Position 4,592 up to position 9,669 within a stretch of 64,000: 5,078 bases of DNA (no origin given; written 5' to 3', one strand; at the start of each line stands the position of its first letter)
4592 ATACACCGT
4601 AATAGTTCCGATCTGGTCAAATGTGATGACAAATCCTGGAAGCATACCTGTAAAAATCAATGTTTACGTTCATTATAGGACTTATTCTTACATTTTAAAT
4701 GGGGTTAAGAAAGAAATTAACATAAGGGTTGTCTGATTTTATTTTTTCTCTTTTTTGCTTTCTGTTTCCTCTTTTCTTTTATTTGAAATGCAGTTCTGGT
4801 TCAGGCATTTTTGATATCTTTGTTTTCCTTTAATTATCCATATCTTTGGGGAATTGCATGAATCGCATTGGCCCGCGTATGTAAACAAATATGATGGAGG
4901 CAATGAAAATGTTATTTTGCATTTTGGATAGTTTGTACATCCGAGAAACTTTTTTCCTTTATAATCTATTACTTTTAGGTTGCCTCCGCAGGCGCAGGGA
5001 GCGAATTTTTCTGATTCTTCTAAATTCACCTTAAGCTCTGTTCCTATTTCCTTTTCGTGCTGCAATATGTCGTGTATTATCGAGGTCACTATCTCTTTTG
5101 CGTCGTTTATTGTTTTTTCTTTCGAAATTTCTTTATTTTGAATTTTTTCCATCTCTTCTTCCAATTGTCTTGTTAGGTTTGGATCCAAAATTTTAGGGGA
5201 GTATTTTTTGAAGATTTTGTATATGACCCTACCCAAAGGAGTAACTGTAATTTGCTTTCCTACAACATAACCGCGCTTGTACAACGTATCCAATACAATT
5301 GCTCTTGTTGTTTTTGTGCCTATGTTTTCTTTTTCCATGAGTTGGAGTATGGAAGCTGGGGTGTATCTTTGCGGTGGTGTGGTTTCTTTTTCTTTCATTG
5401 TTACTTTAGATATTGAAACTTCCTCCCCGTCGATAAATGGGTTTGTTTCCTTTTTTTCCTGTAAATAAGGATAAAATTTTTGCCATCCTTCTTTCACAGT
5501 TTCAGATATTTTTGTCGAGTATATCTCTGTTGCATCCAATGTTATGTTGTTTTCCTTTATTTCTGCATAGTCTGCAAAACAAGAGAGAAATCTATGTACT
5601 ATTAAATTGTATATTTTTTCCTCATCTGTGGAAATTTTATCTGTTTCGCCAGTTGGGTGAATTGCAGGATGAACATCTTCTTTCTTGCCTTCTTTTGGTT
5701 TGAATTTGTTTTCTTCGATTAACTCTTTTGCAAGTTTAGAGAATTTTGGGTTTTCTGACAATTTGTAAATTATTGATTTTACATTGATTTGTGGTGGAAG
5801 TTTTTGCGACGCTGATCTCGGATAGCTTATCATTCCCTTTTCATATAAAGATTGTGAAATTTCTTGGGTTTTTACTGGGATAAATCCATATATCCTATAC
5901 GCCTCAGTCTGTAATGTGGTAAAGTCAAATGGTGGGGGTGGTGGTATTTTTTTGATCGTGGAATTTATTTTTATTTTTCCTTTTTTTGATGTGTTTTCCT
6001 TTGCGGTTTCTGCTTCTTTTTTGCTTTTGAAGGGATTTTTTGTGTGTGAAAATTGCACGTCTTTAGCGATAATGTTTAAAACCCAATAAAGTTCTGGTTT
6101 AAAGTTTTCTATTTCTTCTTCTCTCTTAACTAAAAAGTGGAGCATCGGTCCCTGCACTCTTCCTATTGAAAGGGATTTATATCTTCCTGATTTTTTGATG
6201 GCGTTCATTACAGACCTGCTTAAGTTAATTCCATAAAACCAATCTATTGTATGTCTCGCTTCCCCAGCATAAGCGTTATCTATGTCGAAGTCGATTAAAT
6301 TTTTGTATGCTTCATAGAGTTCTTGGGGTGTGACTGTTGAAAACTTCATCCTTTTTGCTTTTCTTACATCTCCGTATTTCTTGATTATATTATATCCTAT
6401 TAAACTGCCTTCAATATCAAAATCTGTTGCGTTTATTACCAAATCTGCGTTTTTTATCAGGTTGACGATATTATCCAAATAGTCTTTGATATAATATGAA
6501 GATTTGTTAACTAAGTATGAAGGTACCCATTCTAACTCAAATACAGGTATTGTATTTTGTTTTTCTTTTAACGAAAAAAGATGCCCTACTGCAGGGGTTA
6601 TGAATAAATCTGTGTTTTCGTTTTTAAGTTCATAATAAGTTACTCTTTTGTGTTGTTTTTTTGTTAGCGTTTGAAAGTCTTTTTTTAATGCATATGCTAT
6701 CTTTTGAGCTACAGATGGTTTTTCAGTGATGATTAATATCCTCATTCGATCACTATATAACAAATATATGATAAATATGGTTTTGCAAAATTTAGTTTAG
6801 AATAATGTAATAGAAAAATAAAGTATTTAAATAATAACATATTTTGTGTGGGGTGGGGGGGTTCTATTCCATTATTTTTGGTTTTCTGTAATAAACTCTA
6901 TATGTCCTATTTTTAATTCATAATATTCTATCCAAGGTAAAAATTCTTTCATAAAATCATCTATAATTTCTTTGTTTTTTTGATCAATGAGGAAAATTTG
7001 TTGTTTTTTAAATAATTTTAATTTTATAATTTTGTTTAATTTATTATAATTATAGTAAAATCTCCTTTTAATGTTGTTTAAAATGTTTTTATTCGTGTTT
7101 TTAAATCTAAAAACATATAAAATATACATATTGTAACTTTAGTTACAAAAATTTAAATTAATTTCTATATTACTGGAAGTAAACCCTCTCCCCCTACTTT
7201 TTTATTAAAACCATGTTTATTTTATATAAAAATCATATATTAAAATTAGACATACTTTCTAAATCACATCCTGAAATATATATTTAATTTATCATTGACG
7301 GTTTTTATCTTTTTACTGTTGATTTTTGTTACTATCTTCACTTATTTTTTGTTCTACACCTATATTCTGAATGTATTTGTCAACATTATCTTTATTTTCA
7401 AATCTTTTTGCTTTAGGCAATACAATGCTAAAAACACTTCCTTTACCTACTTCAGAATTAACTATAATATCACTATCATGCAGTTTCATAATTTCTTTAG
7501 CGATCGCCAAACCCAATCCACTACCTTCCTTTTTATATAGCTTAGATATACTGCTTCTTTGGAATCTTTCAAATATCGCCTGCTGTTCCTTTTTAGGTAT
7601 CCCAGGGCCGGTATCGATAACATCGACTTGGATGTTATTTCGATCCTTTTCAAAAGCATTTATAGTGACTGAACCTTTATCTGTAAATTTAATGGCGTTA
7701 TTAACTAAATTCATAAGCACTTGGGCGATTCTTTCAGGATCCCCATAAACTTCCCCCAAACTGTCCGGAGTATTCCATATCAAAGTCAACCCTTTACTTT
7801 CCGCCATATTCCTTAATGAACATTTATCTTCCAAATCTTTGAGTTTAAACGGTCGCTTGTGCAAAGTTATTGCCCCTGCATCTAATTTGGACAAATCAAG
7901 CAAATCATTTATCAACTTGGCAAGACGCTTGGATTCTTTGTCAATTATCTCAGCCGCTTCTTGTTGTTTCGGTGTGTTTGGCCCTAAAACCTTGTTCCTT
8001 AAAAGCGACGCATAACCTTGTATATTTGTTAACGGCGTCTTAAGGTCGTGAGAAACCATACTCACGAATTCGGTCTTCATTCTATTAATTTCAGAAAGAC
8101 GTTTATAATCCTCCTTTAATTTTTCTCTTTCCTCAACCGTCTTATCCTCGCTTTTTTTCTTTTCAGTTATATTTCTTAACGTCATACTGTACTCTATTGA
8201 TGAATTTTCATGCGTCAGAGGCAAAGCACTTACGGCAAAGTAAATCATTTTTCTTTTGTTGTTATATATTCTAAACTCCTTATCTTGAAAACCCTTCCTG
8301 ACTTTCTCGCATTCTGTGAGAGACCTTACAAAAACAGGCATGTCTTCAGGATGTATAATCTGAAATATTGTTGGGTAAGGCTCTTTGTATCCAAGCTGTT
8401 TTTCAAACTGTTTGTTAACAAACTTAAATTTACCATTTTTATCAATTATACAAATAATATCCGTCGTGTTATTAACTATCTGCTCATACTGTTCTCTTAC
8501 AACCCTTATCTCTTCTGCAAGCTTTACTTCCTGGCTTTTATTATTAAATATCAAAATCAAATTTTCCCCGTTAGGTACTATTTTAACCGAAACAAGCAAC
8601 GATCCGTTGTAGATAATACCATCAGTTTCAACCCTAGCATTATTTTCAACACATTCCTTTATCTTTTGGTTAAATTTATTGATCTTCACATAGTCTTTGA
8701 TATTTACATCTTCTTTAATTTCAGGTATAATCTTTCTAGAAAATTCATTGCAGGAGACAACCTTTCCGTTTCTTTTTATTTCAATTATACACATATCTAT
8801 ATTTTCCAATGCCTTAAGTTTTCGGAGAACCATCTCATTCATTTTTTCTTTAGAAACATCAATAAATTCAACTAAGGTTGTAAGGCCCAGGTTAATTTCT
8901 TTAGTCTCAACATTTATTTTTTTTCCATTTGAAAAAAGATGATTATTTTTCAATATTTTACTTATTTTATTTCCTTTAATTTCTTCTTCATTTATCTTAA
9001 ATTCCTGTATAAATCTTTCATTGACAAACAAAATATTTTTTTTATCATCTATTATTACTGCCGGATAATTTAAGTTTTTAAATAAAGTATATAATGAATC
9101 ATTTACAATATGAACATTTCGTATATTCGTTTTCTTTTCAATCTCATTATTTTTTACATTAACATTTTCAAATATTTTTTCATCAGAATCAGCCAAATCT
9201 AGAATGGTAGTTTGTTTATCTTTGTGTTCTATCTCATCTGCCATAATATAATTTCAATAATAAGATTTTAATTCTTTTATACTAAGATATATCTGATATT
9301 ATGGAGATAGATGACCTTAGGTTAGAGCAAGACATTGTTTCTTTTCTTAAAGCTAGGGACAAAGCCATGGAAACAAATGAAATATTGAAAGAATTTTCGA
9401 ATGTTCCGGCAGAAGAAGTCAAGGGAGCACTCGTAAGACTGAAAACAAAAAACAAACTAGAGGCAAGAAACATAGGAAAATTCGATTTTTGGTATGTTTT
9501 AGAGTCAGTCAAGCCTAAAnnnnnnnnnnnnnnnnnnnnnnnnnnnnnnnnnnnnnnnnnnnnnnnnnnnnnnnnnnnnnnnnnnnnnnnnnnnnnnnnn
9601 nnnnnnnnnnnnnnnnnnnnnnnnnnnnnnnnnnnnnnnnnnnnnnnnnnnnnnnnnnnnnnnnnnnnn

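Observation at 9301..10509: Response regulator with wHTH, receiver and degenerate GGDEF-like architecture in an archaeon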

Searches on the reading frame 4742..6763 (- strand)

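Call 73: search_protein_families(library=pfam, proteins=[window:4742-6763:-], max_evalue=0.001)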
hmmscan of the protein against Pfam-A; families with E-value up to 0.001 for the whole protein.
window:4742-6763:- (674 aa): 3 families
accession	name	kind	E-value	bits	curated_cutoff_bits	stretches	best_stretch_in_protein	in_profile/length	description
PF01131.25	Topoisom_bac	-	2.6e-107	359.8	35.1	1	160-552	3-410/411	DNA topoisomerase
PF01751.28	Toprim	-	4.4e-11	43.2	23.1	1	10-142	2-94/96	Toprim domain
PF01396.24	Zn_ribbon_Top1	-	1.2e-06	28.7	32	1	591-623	6-38/39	Topoisomerase DNA binding C4 zinc finger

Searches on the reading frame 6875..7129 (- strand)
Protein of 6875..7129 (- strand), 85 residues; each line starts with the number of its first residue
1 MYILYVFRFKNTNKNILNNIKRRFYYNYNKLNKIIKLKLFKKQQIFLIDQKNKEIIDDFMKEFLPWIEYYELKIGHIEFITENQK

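Call 3: search_protein_families(library=pfam, proteins=[window:6875-7129:-], max_evalue=10)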
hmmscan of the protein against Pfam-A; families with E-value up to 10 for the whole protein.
window:6875-7129:- (85 aa): 2 families
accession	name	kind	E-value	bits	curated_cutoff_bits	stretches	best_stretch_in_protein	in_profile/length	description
PF14611.13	KH_SLS1_1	-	0.021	15.4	24.1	1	40-85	9-45/69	SLS1 protein first KH domain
PF18225.7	AbfS_sensor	-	0.08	13.3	26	1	36-57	15-36/65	Sensor histidine kinase (AbfS) sensor domain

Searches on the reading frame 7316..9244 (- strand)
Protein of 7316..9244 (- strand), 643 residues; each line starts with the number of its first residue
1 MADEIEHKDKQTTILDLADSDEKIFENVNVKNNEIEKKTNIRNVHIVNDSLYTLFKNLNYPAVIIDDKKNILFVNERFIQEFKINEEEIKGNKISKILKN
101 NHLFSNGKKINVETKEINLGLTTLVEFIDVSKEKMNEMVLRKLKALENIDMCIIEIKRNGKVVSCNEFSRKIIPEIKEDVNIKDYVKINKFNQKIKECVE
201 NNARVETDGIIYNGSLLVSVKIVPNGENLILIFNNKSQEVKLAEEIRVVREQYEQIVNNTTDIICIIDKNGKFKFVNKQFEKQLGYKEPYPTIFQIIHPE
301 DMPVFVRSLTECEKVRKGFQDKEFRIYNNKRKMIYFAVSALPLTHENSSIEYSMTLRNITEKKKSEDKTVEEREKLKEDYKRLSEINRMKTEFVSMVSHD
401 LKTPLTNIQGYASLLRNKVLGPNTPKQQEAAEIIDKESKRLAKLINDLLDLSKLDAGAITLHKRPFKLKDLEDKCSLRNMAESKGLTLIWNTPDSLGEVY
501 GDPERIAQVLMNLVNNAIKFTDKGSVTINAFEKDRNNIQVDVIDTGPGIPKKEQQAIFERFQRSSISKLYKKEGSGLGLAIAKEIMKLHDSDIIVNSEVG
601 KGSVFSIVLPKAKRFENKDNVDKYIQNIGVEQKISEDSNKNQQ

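Call 3: search_protein_families(library=pfam, proteins=[window:7316-9244:-], max_evalue=10)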
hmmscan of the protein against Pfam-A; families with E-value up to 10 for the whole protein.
window:7316-9244:- (643 aa): 10 families
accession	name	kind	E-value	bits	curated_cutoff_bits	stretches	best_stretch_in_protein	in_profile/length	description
PF02518.31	HATPase_c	-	3.4e-27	95.5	26.4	1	501-612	1-110/111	Histidine kinase-, DNA gyrase B-, and HSP90-like ATPase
PF00512.31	HisKA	-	2.8e-23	82.2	26.9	1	389-457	1-66/66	His Kinase A (phospho-acceptor) domain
PF00989.32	PAS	-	3.6e-13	50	22.6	2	251-358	1-112/113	PAS fold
PF13188.13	PAS_8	-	9.5e-13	48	21.8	2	251-299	1-52/65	PAS domain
PF13426.13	PAS_9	-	7.8e-09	36.2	27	2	262-361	2-103/103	PAS domain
PF08447.18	PAS_3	-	2.9e-05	24.7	25.6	1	275-349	3-81/89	PAS fold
PF08448.16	PAS_4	-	0.0025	18.5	23.1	1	258-362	2-108/110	PAS fold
PF12860.13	PAS_7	-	0.0063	17.1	27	1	62-102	8-49/115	PAS fold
PF13581.12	HATPase_c_2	-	0.0065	16.9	27.4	1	512-588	42-111/127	Histidine kinase-like ATPase domain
PF13589.12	HATPase_c_3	-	0.0084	16.6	25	1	507-576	4-76/137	Histidine kinase-, DNA gyrase B-, and HSP90-like ATPase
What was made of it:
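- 7313..9244 (-): Putative cognate sensor histidine kinase (PAS-PAS-HisKA-HATPase_c, 643 aa, cytoplasmic). Pfam (call 3).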

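Call 4: search_protein_families(library=ncbifam, proteins=[window:7316-9244:-], max_evalue=10)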
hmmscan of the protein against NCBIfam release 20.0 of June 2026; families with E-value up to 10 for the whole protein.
window:7316-9244:- (643 aa): 79 families (the best 25 are shown)
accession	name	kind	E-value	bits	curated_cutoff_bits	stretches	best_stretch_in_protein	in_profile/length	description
NF046044.1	PnpS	equivalog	1e-72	245.3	400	4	379-610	159-390/390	two-component system histidine kinase PnpS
TIGR02966.1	phoR_proteo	equivalog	2.9e-66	223.8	334.2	3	250-608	5-332/333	phosphate regulon sensor histidine kinase PhoR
NF047874.1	MASE3_PAS_HK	subfamily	1.4e-64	219.1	560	2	235-626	249-640/655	MASE3 domain-containing sensor histidine kinase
TIGR02956.1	TMAO_torS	equivalog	1.5e-56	192.1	676.5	1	384-623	458-694/967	TMAO reductase system sensor histidine kinase/response regulator TorS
NF033092.0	HK_WalK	equivalog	1.8e-53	182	725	2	229-610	235-593/594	cell wall metabolism sensor histidine kinase WalK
NF008468.0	PRK11360.1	equivalog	9.4e-52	176.2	646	3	241-614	258-611/616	two-component system sensor histidine kinase AtoS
NF008318.0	PRK11107.1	equivalog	9.1e-51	172.9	890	1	381-610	284-517/920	two-component sensor histidine kinase BarA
NF038297.2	hybrid_HK_HrmK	equivalog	1.3e-50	172.7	725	1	371-626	216-468/607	hybrid histidine kinase/response regulator HrmK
NF040691.1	MtrAB_MtrB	equivalog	2.2e-50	172.1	450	1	374-613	255-494/507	MtrAB system histidine kinase MtrB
NF041832.1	near_NosP_CTERM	subfamily_domain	4.2e-47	161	400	1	387-620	4-234/370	NahK/ErcS family hybrid sensor histidine kinase/response regulator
NF006800.0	PRK09303.1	equivalog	1.1e-46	159.5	342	1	361-611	120-377/383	histidine kinase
NF041947.1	LuxQ_Vibrio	equivalog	7.6e-46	156.4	1200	1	368-623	450-708/843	quorum-sensing autoinducer 2 sensor kinase/phosphatase LuxQ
NF008302.0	PRK11091.1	equivalog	1.2e-45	156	838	1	237-616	145-510/779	aerobic respiration two-component sensor histidine kinase ArcB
NF011874.0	PRK15347.1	equivalog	3.3e-45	154.5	852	1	359-612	366-615/921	two component system sensor kinase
NF041210.1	his_kin_PieS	equivalog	3.4e-45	154.9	850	1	370-612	233-471/474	two component system sensor histidine kinase PieS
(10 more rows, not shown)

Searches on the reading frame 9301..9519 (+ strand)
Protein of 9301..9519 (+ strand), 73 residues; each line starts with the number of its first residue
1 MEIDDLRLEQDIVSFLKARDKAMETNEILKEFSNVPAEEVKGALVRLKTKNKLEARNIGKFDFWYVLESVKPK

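Call 18: search_protein_families(library=pfam, proteins=[window:9301-9519:+], max_evalue=10)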
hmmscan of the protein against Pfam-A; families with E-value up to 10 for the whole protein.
window:9301-9519:+ (73 aa): 1 family
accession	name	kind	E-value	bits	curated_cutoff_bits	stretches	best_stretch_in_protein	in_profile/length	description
PF02186.21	TFIIE_beta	-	0.0023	18.5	28.1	1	12-63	8-60/66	TFIIE beta subunit core domain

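Call 54: search_solved_structures(query=A8, max_evalue=1, show_alignments=1)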
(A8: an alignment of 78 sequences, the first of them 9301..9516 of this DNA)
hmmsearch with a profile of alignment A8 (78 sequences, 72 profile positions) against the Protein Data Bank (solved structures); distinct sequences matched with E-value up to 1: 91 (the best 60 are shown).
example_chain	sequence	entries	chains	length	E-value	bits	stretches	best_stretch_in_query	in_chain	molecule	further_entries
2p6j_A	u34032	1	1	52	3.2e-05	27.1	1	1-50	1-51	designed engrailed homeodomain variant UVF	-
8c7t_A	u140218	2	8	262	0.00071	22.8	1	11-64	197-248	GTP-sensing transcriptional pleiotropic repressor CodY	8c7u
2b0l_A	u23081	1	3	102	0.001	22.4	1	28-64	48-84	GTP-sensing transcriptional pleiotropic repressor codY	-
7bzh_A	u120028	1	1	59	0.0012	22.1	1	5-56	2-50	Sul7s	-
1y66_A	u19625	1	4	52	0.0031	20.8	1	1-50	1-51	engrailed homeodomain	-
6jmi_A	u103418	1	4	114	0.0031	20.8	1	10-64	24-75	Uncharacterized HTH-type transcriptional regulator Rv0081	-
8c7s_A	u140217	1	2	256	0.0036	20.6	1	28-60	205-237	Global transcriptional regulator CodY (Fragment)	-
5ey2_A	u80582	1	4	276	0.0041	20.4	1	28-64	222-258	GTP-sensing transcriptional pleiotropic repressor CodY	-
1wj5_A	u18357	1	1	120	0.0044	20.3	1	25-70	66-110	hypothetical protein (RIKEN cDNA 0610009H20)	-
5ey0_B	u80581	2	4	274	0.0048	20.2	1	28-60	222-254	GTP-sensing transcriptional pleiotropic repressor CodY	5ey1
8c7o_A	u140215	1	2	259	0.0049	20.2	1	28-60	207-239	Global transcriptional regulator CodY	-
1r22_A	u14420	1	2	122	0.005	20.1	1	17-70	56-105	Transcriptional repressor smtB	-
1sd4_A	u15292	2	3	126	0.0055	20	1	5-64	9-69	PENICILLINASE REPRESSOR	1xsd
5loe_A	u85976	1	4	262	0.0059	19.9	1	28-64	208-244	GTP-sensing transcriptional pleiotropic repressor CodY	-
5lnh_A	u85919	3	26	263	0.0064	19.8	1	28-64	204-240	GTP-sensing transcriptional pleiotropic repressor CodY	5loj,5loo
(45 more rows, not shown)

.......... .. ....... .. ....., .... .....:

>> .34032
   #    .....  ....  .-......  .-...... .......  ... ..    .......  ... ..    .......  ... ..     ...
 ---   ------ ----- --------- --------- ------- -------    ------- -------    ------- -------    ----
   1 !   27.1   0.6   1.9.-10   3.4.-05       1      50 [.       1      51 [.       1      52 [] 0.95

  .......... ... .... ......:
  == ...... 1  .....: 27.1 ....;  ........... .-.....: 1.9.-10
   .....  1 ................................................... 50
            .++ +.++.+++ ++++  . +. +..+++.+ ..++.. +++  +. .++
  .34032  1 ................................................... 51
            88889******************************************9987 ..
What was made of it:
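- On Winged helix-turn-helix DNA-binding domain: Profile hits to CodY, ArsR/SmtB, BlaI/MecI and TFE at E 7e-4 to 0.05 (call 54).
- The N-terminal profile matches bona fide DNA-binding wHTH repressors (call 54).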

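Call 67: search_protein_families(library=pfam, alignment_id=A8, max_evalue=0.01)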
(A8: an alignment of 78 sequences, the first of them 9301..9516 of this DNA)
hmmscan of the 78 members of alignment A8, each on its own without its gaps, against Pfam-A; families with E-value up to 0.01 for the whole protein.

A. member 1, window:9301-9516:+ (72 aa): 1 family
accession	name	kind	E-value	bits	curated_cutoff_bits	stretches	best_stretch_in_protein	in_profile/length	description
PF02186.21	TFIIE_beta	-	0.0023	18.6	28.1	1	12-63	8-60/66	TFIIE beta subunit core domain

B. families by the number of members that match (of 78 scanned): 31 families (the first 25 are shown)
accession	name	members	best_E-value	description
PF03965.22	Penicillinase_R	12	0.00069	Penicillinase repressor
PF21128.4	MCM4_WHD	5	6.8e-06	MCM4, winged helix domain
PF08222.17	HTH_CodY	5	0.00081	CodY helix-turn-helix domain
PF00392.27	GntR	3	2.7e-06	Bacterial regulatory proteins, gntR family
PF12840.13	HTH_20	3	0.00012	Helix-turn-helix domain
PF13545.12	HTH_Crp_2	3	0.00035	Crp-like helix-turn-helix domain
PF01978.25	TrmB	3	0.00038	Sugar-specific transcriptional regulator TrmB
PF19121.6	DUF5805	3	0.0014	Family of unknown function (DUF5805)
PF20024.5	DUF6432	3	0.002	Family of unknown function (DUF6432)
PF14394.12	DUF4423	3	0.0078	Domain of unknown function (DUF4423)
PF12802.13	MarR_2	2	1.8e-05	MarR family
PF25239.1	WHD_CHMP7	2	0.00063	Charged multivesicular body protein 7, winged helix domain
PF02002.24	TFIIE_alpha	2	0.0011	TFIIE alpha subunit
PF08220.18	HTH_DeoR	2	0.0015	DeoR-like helix-turn-helix domain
PF22798.2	DUF5817_CT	2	0.0026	DUF5817, C-terminal domain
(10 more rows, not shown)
